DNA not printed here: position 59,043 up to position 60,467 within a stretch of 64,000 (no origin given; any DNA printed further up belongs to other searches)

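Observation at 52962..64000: Six DUF917 paralogues with two hydantoinase/oxoprolinase genes and an M29-like gene in 11 kb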

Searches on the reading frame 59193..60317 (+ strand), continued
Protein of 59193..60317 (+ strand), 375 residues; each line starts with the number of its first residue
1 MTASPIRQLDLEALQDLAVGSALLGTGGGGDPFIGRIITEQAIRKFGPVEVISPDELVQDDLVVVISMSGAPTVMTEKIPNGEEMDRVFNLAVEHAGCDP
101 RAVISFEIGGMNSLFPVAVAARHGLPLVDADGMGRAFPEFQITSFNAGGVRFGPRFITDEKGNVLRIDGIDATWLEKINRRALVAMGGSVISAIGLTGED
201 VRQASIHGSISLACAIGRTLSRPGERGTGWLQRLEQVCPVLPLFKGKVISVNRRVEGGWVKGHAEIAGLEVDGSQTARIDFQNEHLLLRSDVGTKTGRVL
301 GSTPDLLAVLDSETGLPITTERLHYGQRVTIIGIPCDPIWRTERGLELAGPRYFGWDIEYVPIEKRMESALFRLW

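Call 26: search_protein_families(library=ncbifam, proteins=[window:59193-60317:+, L001:1098-2138:+, L002:12255-14330:+, L002:14327-16186:+, L002:16281-17231:+, L002:7-540:+, L002:605-2392:+, L002:17256-18395:-], max_evalue=0.001)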
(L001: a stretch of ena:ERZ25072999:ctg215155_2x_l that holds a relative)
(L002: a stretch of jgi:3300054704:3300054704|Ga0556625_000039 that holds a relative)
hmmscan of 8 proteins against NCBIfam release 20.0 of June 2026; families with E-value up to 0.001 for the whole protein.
window:59193-60317:+ (375 aa): 2 families
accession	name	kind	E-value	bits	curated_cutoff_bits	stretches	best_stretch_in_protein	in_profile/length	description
NF058532.1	CH3_S_uro_de_S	equivalog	1.2e-23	83.6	450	1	8-333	2-321/352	S-methyl thiohydantoin desulfurase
NF058529.1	thiohydan_desulf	equivalog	5.1e-17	62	440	1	9-335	3-330/362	thiohydantoin desulfurase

L001:1098-2138:+ (346 aa): 0 families

L002:12255-14330:+ (691 aa): 3 families
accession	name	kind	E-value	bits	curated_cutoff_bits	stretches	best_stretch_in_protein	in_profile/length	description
NF050156.1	CapLactmsAlpCapA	equivalog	6.1e-162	540.4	1000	1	13-680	4-679/689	caprolactamase subunit alpha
NF042975.2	AcphenoCarb_ApcC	equivalog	1.5e-91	307.7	1500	1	13-670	12-693/733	acetophenone carboxylase subunit gamma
NF042960.1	AcphenoCarb_ApcA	equivalog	2e-52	178.3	1250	1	13-683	5-652/658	acetophenone carboxylase subunit alpha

L002:14327-16186:+ (619 aa): 2 families
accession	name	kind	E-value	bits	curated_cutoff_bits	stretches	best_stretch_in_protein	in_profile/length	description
NF050157.1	CapLactmsBetCapB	equivalog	9.5e-60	202.4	1000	1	4-569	2-574/577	caprolactamase subunit beta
NF042976.1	AcphenoCarb_ApcD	equivalog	1.2e-39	136.1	1500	2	65-461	101-497/685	acetophenone carboxylase subunit delta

L002:16281-17231:+ (316 aa): 0 families

L002:7-540:+ (177 aa): 8 families
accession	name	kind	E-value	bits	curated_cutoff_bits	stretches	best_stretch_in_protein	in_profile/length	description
NF040947.1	trans_reg_LysM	equivalog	2.8e-16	59.5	180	1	6-139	1-132/136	HTH-type transcriptional regulator LysM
NF053758.1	ChrTpTrnRegChrS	equivalog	1.8e-15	57.1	250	1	3-144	9-151/158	chromate efflux transcriptional regulator ChrS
NF040820.1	trans_reg_LrpA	equivalog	2.9e-13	49.9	250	1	6-141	2-138/141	HTH-type transcriptional regulator LrpA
NF008384.0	PRK11179.1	equivalog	2.6e-11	43.6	227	1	4-137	5-140/153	transcriptional regulator AsnC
NF041396.1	TranRegLrp_Halo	equivalog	8.9e-10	38.6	190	1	7-111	4-109/149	HTH-type transcriptional regulator Lrp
NF041395.1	TranRegLrpA1_Halo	equivalog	2.1e-09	37.5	250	1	9-142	7-140/142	HTH-type transcriptional regulator LrpA1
NF040707.3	Siroheme_Dcarb_AhbB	equivalog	1.5e-05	24.8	125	1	22-94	13-86/146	siroheme decarboxylase subunit beta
NF008370.0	PRK11169.1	equivalog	4.6e-05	23.2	233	1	4-148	10-158/164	leucine-responsive transcriptional regulator Lrp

L002:605-2392:+ (595 aa): 9 families
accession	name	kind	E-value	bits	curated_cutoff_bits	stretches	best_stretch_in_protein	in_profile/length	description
NF011942.0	PRK15413.1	equivalog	2.2e-32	112.4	594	1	103-588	29-507/512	glutathione ABC transporter substrate-binding protein GsiB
TIGR02294.1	nickel_nikA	equivalog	7e-32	110.6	393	1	102-557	6-466/501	nickel ABC transporter substrate-binding protein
NF043070.1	DppA_dipep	equivalog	1.7e-26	92.9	1005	1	126-592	54-534/535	dipeptide ABC transporter periplasmic-binding protein DppA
NF045468.1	Opp5A_nikA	equivalog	2.7e-25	88.8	600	1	112-578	28-473/488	nickel ABC transporter substrate-binding protein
TIGR04028.1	SBP_KPN_01854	hypoth_equivalog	6.7e-23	81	468.5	1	109-559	7-475/509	TIGR04028 family ABC transporter substrate-binding protein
NF045467.1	Opp4A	equivalog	1.1e-22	80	650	1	129-581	63-545/556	oligopeptide ABC transporter substrate-binding protein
NF011684.0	PRK15104.1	equivalog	9.1e-19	67.5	947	1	100-557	37-504/543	oligopeptide ABC transporter substrate-binding protein OppA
NF047575.1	opine_bind_CntA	exception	1.2e-17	63.7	800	1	102-426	37-359/535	staphylopine-dependent metal ABC transporter substrate-binding lipoprotein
NF011689.0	PRK15109.1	equivalog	1.5e-14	53.6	560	1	132-585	65-531/547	ABC transporter substrate-binding protein SapA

L002:17256-18395:- (379 aa): 9 families
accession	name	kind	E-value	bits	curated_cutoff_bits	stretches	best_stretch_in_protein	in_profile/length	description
NF010039.0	PRK13515.1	equivalog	1e-160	534.6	371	1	2-370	6-375/378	carboxylate-amine ligase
NF010043.0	PRK13517.1-3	equivalog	3.2e-105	352.1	409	1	4-370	9-378/381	glutamate--cysteine ligase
NF010041.0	PRK13517.1-1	subfamily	3.7e-85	286.4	332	1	6-366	5-366/368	glutamate--cysteine ligase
TIGR02050.1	gshA_cyan_rel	subfamily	6.8e-85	284.9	176.4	1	7-292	1-287/287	YbdK family carboxylate-amine ligase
NF010042.0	PRK13517.1-2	equivalog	1.2e-74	251.4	427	1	4-367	9-373/376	glutamate--cysteine ligase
NF010044.0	PRK13517.1-4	equivalog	4.2e-69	233.3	437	1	3-364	11-370/372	glutamate--cysteine ligase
NF010040.1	PRK13516.1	equivalog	1.1e-68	232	425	1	5-361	9-364/369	YbdK family carboxylate-amine ligase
NF010045.0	PRK13518.1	equivalog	2.1e-55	188.1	395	1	7-362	14-357/360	glutamate--cysteine ligase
TIGR02048.1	gshA_cyano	equivalog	1.9e-19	69.8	249.05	1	121-366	110-362/376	glutamate--cysteine ligase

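Call 33: find_related_loci(query=A1, collection=genome_contigs, flank=10000)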
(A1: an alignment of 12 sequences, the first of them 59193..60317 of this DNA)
Query A1 (375 aa) in genome_contigs; peptide patterns used: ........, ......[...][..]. (x = any residue, [..] = any of these).
600 stretches matched a pattern (row limit reached: there are more); 575 encode a relative of the query (tblastn E <= 1e-3); the best 80 are kept; 80 distinct loci.
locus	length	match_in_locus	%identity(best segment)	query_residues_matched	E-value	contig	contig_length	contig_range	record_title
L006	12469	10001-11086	64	8-369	3e-148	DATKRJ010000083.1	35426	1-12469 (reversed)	MAG TPA_asm: Thermomicrobiaceae bacterium isolate SMAG_U14025 k141_1054406, whole genome shotgun sequence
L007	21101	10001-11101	61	1-367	4e-139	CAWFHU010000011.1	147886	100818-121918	MAG: uncultured Chloroflexia bacterium isolate MFD02416.bin.2.190 genome assembly, contig: contig_76450, whole genome sh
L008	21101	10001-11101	64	1-367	9e-155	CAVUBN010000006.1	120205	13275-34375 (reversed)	MAG: uncultured Chloroflexia bacterium isolate MFD05684.bin.2.170 genome assembly, contig: contig_21583, whole genome sh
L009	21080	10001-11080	46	6-369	1e-106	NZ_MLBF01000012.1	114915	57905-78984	Desulfosporosinus metallidurans strain OL contig00012, whole genome shotgun sequence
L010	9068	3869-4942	47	6-367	5e-104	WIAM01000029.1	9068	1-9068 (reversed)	MAG: Thermaceae bacterium isolate S21_6_esom k251_701, whole genome shotgun sequence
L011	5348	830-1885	45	9-364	5e-104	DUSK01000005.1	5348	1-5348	MAG TPA_asm: Syntrophaceticus sp. isolate AS04akNAM_129 2740_AS04, whole genome shotgun sequence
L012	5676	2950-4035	47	5-370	3e-103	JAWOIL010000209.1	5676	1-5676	MAG: Trueperaceae bacterium isolate CWP5-2.bin.3 k191_2183526, whole genome shotgun sequence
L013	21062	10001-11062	45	6-363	2e-102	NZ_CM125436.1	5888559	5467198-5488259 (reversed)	Brevibacillus fluminis strain SLAM_AEPS10 chromosome, whole genome shotgun sequence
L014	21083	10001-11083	46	1-365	3e-102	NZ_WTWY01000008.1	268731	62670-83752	Paenibacillus sp. USDA918EY NODE_8_length_268731_cov_252.327934, whole genome shotgun sequence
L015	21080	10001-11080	45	6-369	1e-101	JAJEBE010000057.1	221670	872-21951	MAG: Anaerolineae bacterium isolate jk18x8bins.27 k141_568590, whole genome shotgun sequence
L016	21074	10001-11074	44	6-367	2e-101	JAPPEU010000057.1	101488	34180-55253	MAG: Chloroflexota bacterium isolate RHO1_bin_14 NODE_456_length_101488_cov_15.899806, whole genome shotgun sequence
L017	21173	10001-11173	45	3-367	6e-101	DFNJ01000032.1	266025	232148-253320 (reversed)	MAG TPA_asm: Firmicutes bacterium UBA3570 UBA3570_contig_104, whole genome shotgun sequence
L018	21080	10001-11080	43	7-370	3e-100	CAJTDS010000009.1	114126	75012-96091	Eggerthellaceae bacterium isolate B82_7_EM_BP genome assembly, contig: MGBC000134.9, whole genome shotgun sequence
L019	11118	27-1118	47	6-373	3e-100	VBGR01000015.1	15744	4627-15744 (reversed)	MAG: Chloroflexi bacterium isolate CF_83 14_1009_09_20cm_scaffold_5309, whole genome shotgun sequence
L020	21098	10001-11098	45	6-375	3e-100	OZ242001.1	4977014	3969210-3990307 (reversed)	MAG: Phototrophicaceae bacterium isolate 90ebbc2a-e2a5-443f-8293-0c8ddafa7351 genome assembly, chromosome: 1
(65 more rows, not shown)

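Call 41: search_protein_families(library=pfam, proteins=[L001:1098-2138:+, L002:16281-17231:+, L002:18477-19853:-, L002:19895-20926:-], max_evalue=1)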
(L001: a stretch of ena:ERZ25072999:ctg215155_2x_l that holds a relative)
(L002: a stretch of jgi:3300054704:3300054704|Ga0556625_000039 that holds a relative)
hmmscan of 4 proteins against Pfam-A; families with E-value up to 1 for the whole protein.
L001:1098-2138:+ (346 aa): 3 families
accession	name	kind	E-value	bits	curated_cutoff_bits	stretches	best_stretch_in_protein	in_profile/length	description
PF02073.20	Peptidase_M29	-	0.013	14.8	27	1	20-74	7-60/406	Thermophilic metalloprotease (M29)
PF04701.18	Pox_D2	-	0.033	14.8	25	0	250-275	45-69/139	Pox virus D2 protein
PF13380.12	CoA_binding_2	-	0.2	12.6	22.8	1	4-117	5-104/116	CoA binding domain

L002:16281-17231:+ (316 aa): 1 family
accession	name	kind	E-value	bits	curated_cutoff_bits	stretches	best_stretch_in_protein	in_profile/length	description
PF06675.16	DUF1177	-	3.8e-133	442.9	25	1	47-311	7-271/272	Protein of unknown function (DUF1177)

L002:18477-19853:- (458 aa): 3 families
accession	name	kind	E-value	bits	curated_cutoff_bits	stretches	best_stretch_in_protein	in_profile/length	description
PF14403.11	CP_ATPgrasp_2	-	4.1e-05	23.1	32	1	341-433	282-373/374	Circularly permuted ATP-grasp type 2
PF04174.18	CP_ATPgrasp_1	-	0.0075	15.7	23.1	1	345-386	286-327/332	A circularly permuted ATPgrasp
PF06212.17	GRIM-19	-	0.2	12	25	1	297-353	25-81/132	GRIM-19 protein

L002:19895-20926:- (343 aa): 1 family
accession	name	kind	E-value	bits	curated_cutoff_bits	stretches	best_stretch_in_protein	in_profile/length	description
PF02222.28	ATP-grasp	-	0.12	12.4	27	1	131-194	21-87/179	ATP-grasp domain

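Call 42: search_solved_structures(query=L001:1098-2138:+, max_evalue=1, show_alignments=2)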
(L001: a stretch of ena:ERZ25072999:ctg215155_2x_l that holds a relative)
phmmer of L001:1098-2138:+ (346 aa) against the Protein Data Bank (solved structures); distinct sequences matched with E-value up to 1: 3.
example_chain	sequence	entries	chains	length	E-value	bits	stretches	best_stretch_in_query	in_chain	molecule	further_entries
7cn3_A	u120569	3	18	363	3.8e-07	32.7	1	87-295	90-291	2,5-dihydroxypyridine 5,6-dioxygenase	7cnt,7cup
4rv1_A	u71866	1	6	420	0.0045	19.4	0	123-156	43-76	Engineered Protein OR497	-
4hxt_A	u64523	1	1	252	0.029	16.7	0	123-153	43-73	De Novo Protein OR329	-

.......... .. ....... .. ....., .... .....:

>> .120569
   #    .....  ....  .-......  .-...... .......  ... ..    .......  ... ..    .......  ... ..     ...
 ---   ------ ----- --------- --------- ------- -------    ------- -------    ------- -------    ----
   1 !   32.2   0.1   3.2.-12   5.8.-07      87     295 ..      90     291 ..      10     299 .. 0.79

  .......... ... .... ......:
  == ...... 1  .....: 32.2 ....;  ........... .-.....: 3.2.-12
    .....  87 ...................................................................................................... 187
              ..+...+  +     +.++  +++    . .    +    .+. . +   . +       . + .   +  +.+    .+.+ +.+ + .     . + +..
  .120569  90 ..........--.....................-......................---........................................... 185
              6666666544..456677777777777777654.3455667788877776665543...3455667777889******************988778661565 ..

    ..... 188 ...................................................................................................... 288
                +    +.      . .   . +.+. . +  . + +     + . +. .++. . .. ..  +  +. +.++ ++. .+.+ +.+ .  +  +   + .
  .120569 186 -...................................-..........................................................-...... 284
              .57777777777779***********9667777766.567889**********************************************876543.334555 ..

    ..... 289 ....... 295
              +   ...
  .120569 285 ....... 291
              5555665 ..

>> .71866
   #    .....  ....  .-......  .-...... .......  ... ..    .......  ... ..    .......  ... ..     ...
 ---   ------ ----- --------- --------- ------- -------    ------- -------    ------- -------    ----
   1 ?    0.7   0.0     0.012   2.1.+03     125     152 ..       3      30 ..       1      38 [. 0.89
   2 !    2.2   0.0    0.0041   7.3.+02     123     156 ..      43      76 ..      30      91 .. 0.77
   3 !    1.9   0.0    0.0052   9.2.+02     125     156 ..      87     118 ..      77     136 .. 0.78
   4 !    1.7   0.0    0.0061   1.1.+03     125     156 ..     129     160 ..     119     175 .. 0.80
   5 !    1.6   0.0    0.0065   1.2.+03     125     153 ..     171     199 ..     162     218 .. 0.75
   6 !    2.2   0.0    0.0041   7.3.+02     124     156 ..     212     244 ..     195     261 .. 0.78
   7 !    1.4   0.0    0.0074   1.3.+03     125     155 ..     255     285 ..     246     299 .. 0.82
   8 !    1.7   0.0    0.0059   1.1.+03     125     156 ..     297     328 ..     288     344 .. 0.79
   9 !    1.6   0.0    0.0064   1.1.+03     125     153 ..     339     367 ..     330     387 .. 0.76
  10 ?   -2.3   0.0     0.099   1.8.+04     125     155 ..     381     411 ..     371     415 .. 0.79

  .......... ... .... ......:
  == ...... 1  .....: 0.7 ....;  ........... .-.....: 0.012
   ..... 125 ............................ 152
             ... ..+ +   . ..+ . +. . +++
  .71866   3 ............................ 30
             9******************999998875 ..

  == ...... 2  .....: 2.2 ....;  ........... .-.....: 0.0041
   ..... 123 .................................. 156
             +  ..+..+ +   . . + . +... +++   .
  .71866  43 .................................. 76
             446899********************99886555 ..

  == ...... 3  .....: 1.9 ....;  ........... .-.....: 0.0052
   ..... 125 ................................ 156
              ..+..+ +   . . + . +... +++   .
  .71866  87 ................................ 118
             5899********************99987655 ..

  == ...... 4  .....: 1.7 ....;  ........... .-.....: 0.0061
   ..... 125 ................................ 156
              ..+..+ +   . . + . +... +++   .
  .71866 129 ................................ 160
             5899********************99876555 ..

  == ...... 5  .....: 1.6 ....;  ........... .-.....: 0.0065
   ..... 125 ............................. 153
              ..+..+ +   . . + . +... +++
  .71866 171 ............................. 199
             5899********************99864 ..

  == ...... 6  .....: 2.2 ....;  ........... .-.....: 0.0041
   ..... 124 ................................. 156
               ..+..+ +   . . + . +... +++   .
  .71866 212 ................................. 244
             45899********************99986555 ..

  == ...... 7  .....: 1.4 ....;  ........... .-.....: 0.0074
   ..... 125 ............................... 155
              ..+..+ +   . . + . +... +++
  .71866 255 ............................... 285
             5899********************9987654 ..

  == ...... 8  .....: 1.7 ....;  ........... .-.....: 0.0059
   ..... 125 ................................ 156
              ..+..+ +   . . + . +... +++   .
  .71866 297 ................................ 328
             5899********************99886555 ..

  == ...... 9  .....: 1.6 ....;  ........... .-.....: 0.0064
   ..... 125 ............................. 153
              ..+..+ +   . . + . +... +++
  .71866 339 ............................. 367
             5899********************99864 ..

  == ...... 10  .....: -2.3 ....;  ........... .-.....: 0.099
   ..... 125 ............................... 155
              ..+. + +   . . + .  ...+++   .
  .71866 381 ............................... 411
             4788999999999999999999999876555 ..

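Call 45: predict_structure(alignment_id=A3)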
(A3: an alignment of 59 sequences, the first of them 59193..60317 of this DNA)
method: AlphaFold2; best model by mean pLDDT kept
length: 375 residues; sequences in the alignment: 59
mean_pLDDT: 89.1   pTM: 0.90
mean pLDDT of the five models: 89.1, 88.6, 88.1, 86.9, 86.8
residues with pLDDT >= 90: 250; 70-90: 96; 50-70: 23; < 50: 6
segments of 3 or more residues with pLDDT < 50: 73-77
pLDDT, mean of each block of 10 residues (from residue 1): 87 94 77 82 97 98 91 53 90 97 92 92 98 85 88 89 84 76 82 95 97 96 85 95 97 85 94 90 93 75 96 92 95 97 95 94 91 55
secondary structure, 60 per line:
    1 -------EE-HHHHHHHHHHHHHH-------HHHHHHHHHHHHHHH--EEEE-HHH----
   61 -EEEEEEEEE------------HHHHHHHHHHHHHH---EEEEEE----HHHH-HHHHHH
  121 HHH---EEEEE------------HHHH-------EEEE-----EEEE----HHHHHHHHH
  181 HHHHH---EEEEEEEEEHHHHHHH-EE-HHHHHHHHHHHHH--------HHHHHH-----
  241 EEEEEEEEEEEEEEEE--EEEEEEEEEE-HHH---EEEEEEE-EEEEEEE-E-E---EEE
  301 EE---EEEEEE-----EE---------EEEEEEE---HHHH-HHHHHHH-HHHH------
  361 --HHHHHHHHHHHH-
elements in order: H11-24 H32-46 E49-52 E62-70 H83-96 E100-105 H110-113 H115-123 E127-131 H144-147 E155-158 E164-167 H172-185 E189-197 H198-204 H209-221 H230-235 E241-256 E259-268 E276-282 E284-290 E298-302 E306-311 E328-334 H338-341 H343-349 H351-354 H363-374
